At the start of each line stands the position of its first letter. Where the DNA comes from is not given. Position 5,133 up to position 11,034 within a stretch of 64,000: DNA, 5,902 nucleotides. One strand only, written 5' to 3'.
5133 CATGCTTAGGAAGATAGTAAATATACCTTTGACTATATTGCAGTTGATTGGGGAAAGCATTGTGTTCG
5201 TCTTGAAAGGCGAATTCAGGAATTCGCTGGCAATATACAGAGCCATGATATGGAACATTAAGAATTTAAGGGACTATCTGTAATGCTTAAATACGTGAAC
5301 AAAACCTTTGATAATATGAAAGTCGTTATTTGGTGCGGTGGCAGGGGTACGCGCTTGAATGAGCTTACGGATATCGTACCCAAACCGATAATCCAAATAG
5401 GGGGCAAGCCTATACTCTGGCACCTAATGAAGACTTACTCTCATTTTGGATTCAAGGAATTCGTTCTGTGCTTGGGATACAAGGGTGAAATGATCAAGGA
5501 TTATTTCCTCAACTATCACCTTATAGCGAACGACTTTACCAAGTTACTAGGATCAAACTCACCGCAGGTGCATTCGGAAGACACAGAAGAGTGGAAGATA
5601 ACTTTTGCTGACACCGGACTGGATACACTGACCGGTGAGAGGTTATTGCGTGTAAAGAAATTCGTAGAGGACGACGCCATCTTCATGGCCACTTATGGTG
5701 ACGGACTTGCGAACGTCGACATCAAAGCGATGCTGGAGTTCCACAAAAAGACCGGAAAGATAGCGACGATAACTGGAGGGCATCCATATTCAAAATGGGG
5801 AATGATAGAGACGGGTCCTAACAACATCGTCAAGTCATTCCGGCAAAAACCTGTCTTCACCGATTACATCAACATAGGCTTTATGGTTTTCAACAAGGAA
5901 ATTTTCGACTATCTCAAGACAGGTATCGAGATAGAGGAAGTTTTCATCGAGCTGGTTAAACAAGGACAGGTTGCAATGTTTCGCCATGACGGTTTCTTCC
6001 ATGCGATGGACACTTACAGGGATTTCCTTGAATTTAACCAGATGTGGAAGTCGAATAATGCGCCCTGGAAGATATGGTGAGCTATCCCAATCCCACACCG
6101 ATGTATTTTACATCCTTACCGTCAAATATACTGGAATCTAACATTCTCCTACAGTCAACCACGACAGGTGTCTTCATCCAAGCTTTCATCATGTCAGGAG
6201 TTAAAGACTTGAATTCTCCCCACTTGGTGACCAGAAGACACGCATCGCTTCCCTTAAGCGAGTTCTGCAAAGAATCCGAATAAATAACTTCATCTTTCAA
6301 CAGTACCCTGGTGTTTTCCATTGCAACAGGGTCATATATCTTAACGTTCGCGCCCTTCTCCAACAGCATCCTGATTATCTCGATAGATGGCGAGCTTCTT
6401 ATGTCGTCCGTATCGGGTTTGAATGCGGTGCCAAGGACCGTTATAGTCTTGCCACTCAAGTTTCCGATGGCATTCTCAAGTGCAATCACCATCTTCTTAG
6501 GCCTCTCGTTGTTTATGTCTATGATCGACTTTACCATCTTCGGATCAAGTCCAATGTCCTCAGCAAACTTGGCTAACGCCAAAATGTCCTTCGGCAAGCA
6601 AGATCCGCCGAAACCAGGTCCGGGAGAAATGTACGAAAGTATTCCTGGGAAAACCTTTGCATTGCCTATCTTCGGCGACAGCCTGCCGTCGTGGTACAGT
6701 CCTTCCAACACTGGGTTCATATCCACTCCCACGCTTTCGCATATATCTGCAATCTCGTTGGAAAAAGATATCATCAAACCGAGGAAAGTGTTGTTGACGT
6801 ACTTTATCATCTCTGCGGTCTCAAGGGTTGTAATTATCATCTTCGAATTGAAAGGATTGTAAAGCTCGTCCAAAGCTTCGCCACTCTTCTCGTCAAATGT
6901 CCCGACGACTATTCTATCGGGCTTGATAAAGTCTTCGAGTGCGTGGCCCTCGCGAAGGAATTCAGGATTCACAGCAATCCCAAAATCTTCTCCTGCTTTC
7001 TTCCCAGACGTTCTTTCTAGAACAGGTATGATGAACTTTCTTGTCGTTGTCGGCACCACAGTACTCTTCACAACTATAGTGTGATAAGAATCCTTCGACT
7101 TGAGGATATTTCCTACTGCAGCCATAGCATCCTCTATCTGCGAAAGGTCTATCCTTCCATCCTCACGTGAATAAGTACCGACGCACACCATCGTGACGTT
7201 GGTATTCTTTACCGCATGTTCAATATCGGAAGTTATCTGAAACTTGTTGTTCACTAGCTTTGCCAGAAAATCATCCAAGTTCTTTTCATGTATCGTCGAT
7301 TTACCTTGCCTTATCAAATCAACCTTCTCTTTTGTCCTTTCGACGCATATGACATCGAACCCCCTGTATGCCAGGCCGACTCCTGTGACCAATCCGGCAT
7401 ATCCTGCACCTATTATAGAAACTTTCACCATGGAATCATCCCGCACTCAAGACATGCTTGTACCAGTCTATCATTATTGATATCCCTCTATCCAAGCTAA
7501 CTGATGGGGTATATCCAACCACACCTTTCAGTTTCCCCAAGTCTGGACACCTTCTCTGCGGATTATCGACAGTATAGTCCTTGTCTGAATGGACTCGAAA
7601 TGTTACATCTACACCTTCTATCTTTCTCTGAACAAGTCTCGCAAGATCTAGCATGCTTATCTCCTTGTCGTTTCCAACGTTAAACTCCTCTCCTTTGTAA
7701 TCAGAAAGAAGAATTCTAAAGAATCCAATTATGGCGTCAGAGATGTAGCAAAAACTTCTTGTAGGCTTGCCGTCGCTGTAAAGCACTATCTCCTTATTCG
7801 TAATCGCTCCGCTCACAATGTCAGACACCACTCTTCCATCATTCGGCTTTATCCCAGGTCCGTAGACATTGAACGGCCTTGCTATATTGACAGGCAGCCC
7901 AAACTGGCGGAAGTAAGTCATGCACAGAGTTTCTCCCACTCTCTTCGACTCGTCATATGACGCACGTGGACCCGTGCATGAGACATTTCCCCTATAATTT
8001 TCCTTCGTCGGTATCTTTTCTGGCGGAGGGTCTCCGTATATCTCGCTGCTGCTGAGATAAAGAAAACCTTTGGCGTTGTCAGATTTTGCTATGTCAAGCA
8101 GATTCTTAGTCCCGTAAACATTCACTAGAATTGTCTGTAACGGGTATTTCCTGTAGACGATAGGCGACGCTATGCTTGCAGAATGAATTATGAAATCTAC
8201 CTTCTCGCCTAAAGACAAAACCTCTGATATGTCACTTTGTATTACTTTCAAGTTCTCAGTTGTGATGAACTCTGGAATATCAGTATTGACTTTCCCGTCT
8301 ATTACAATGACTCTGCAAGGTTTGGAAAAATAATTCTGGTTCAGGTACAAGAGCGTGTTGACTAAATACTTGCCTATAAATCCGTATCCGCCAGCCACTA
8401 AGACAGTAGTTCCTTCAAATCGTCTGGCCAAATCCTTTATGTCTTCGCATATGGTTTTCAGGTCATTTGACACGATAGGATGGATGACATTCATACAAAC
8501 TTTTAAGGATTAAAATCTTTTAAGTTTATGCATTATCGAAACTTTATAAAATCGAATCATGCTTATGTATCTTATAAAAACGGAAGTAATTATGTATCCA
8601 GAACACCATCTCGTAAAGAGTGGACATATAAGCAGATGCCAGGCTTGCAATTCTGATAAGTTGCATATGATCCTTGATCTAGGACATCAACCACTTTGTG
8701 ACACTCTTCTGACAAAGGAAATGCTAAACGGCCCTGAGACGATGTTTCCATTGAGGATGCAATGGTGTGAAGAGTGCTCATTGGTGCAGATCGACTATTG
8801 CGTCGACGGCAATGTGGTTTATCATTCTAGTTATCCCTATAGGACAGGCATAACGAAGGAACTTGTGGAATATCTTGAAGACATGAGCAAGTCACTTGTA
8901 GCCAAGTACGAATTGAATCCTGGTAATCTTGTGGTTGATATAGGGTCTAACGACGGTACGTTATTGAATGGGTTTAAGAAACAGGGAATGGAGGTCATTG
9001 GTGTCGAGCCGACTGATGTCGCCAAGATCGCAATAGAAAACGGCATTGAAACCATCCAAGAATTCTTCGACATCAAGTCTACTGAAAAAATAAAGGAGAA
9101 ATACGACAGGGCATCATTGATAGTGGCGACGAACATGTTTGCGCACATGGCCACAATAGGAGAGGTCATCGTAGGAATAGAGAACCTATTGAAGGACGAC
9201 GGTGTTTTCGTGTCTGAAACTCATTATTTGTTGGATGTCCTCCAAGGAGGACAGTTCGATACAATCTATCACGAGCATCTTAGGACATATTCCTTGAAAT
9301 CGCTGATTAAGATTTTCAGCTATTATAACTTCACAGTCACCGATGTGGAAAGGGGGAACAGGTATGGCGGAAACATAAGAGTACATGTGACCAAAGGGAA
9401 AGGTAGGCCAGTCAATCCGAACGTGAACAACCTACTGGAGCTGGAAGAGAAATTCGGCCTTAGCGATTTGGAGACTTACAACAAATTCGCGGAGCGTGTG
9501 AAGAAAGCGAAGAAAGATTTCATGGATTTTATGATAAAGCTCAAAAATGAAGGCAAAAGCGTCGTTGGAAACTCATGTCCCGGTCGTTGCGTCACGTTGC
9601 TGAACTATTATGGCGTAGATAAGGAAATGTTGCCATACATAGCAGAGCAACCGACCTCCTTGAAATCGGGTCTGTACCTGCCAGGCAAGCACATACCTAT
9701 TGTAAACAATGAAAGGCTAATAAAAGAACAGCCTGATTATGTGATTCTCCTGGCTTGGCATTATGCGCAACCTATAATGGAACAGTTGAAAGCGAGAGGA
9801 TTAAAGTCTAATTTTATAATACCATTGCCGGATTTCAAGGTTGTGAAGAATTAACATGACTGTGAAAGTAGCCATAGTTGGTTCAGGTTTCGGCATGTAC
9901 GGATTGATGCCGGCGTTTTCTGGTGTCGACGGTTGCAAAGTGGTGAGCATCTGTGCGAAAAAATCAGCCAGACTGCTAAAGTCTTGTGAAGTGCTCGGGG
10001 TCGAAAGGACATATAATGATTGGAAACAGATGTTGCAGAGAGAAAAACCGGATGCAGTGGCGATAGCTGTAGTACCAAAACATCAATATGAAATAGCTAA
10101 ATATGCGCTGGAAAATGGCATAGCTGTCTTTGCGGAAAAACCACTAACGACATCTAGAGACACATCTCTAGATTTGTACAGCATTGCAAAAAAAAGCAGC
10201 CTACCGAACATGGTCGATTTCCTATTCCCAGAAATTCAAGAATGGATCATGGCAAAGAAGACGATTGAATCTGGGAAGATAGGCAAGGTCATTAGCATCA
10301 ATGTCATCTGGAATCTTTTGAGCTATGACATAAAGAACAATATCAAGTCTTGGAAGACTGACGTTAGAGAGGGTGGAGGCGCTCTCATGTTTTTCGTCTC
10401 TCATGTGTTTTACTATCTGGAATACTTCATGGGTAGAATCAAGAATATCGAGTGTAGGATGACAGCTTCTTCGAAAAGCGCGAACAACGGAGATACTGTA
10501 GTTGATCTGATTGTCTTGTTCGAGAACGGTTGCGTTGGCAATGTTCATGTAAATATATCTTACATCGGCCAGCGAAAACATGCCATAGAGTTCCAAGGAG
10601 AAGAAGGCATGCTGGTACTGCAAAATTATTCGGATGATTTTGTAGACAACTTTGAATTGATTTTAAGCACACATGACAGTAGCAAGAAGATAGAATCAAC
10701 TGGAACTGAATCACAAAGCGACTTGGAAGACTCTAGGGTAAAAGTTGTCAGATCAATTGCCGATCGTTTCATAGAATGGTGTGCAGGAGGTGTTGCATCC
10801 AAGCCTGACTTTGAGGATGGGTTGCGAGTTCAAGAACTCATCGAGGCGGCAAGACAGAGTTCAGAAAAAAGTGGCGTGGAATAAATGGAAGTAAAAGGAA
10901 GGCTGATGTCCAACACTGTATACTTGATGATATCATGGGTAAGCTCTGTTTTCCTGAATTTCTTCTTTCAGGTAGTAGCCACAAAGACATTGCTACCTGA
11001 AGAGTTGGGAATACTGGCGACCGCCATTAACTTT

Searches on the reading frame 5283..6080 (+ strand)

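Call 67: search_protein_families(library=pfam, proteins=[window:5283-6080:+], max_evalue=0.00001)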
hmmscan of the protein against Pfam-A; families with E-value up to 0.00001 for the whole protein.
window:5283-6080:+ (265 aa): 2 families
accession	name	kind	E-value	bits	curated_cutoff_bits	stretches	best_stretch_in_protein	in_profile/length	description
PF00483.29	NTP_transferase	-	5.6e-20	72.4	21.2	1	13-231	1-216/245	Nucleotidyl transferase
PF12804.13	NTP_transf_3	-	5.7e-07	30.3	27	1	14-139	1-124/160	MobA-like NTP transferase domain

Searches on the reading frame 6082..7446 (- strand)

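Call 67: search_protein_families(library=pfam, proteins=[window:6082-7446:-], max_evalue=0.00001)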
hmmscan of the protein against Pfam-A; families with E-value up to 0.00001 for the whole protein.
window:6082-7446:- (454 aa): 4 families
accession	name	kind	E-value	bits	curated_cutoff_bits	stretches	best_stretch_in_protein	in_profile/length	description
PF03721.20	UDPG_MGDP_dh_N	-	5.7e-52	176.5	27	1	8-195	2-187/187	UDP-glucose/GDP-mannose dehydrogenase family, NAD binding domain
PF03720.21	UDPG_MGDP_dh_C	-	4.5e-34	117.4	30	1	337-437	2-102/103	UDP-glucose/GDP-mannose dehydrogenase family, UDP binding domain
PF00984.24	UDPG_MGDP_dh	-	7e-29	100.2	25.4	1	209-313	1-93/94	UDP-glucose/GDP-mannose dehydrogenase family, central domain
PF01494.25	FAD_binding_3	-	8.3e-06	25.7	22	0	7-46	2-41/349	FAD binding domain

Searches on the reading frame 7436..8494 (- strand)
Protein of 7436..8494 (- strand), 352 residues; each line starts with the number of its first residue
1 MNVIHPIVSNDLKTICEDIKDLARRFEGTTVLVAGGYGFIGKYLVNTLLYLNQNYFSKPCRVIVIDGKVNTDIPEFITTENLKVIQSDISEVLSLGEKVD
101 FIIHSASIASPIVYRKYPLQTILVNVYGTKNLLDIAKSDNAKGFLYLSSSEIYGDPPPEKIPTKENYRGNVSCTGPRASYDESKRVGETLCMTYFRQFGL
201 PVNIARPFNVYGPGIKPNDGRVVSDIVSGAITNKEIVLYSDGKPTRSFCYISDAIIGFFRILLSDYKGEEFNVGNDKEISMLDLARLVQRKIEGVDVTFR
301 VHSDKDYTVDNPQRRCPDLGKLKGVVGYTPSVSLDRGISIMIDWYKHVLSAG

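Call 67: search_protein_families(library=pfam, proteins=[window:7436-8494:-], max_evalue=0.00001)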
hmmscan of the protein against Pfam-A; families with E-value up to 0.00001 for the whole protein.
window:7436-8494:- (352 aa): 4 families
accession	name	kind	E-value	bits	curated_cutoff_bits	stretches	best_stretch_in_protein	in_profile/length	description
PF01370.27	Epimerase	-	4.1e-44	151.2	20.9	1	31-274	1-240/240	NAD dependent epimerase/dehydratase family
PF16363.11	GDP_Man_Dehyd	-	5.2e-32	112.1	27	1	32-341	1-332/332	GDP-mannose 4,6 dehydratase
PF01073.25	3Beta_HSD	-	4.3e-16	59.2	22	1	32-250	1-217/280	3-beta hydroxysteroid dehydrogenase/isomerase family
PF07993.18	NAD_binding_4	-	1.4e-15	57.6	20.1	1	94-223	84-217/258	Male sterility protein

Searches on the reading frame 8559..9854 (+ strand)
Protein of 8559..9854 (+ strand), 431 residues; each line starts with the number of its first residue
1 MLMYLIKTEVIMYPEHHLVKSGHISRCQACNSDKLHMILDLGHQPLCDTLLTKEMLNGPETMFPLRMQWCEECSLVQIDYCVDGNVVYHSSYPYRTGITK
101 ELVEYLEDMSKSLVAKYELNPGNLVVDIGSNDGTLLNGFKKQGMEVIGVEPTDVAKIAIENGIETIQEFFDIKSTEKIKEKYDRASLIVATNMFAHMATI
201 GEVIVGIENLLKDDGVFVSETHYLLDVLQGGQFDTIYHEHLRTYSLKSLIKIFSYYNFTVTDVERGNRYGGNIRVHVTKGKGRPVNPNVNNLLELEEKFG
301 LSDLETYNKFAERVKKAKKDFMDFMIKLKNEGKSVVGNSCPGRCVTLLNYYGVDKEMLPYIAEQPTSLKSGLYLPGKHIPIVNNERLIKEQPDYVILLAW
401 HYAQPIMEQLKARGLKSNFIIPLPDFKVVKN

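Call 67: search_protein_families(library=pfam, proteins=[window:8559-9854:+], max_evalue=0.00001)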
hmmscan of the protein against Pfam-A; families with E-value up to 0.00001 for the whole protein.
window:8559-9854:+ (431 aa): 4 families
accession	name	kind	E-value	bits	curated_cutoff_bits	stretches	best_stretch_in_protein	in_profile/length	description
PF08484.17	Methyltransf_14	-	7.6e-45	153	23.5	1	269-424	3-160/160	C-methyltransferase C-terminal domain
PF08421.16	Methyltransf_13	-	3.9e-18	65.8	31.3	1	27-88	1-62/62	Putative zinc binding domain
PF13489.12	Methyltransf_23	-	1.7e-14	54.3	27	1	119-262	20-163/164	Methyltransferase domain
PF08242.18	Methyltransf_12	-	7.8e-06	27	30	0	126-217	1-98/98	Methyltransferase domain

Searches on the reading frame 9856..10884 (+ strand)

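Call 67: search_protein_families(library=pfam, proteins=[window:9856-10884:+], max_evalue=0.00001)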
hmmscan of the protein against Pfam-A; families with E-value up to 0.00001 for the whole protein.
window:9856-10884:+ (342 aa): 4 families
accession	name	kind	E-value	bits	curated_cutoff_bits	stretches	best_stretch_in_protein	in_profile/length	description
PF01408.29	GFO_IDH_MocA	-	6.4e-20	72.5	24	1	3-121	1-119/120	Oxidoreductase family, NAD-binding Rossmann fold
PF02894.22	GFO_IDH_MocA_C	-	1.6e-18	67.7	22.9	1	134-339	1-213/218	Oxidoreductase family, C-terminal alpha/beta domain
PF22725.1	GFO_IDH_MocA_C3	-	7.3e-17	62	27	1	132-253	3-123/124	GFO/IDH/MocA C-terminal domain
PF22685.1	Gal80p_C-like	-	7.6e-07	29.9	29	1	131-207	4-83/152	Gal80p, C-terminal domain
